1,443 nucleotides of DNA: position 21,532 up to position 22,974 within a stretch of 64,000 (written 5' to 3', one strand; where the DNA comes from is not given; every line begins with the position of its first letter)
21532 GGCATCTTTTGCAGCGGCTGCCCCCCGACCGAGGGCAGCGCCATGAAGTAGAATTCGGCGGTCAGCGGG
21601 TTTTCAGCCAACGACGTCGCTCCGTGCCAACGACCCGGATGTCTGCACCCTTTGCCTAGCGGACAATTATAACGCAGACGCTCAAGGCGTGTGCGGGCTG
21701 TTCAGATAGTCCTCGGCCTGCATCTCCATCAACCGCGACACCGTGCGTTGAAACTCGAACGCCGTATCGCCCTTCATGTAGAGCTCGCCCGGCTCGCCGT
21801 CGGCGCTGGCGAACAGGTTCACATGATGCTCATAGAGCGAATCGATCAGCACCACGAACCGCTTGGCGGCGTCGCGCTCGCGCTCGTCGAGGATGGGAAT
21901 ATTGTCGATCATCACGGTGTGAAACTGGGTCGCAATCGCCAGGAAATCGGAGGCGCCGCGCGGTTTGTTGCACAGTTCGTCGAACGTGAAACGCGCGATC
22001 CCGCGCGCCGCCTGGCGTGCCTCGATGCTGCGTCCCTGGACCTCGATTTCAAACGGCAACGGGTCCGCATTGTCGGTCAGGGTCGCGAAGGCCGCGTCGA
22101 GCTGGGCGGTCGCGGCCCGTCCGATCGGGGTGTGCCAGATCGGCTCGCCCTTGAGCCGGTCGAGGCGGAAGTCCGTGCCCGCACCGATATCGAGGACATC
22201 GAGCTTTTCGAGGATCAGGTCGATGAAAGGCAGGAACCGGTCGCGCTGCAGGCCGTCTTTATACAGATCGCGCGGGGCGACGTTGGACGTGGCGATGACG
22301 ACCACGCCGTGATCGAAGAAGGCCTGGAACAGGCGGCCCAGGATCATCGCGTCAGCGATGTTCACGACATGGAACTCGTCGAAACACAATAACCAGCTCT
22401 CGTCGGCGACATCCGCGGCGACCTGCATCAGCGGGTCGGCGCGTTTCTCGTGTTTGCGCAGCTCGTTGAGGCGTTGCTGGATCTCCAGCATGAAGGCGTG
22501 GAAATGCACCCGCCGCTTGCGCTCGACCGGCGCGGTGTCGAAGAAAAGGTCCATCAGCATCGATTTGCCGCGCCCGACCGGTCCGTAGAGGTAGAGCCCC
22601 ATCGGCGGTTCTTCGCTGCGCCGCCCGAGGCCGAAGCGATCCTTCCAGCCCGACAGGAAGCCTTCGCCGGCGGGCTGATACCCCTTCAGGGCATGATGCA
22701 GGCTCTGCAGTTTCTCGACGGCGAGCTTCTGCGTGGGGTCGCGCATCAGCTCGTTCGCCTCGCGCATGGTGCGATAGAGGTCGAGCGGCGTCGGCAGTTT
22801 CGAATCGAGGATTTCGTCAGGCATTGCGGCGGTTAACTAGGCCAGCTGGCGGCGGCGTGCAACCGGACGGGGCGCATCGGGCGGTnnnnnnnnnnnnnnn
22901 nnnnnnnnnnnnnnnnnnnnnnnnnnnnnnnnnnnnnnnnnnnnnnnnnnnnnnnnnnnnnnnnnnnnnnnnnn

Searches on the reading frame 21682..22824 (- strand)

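Call 60: search_protein_families(library=pfam, proteins=[window:21682-22824:-], max_evalue=0.00001)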
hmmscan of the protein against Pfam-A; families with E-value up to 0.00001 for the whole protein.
window:21682-22824:- (380 aa): 1 family
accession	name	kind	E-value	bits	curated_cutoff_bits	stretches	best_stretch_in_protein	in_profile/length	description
PF03969.22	AFG1_ATPase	-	1.3e-117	393.2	27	1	13-375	3-359/361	AFG1-like ATPase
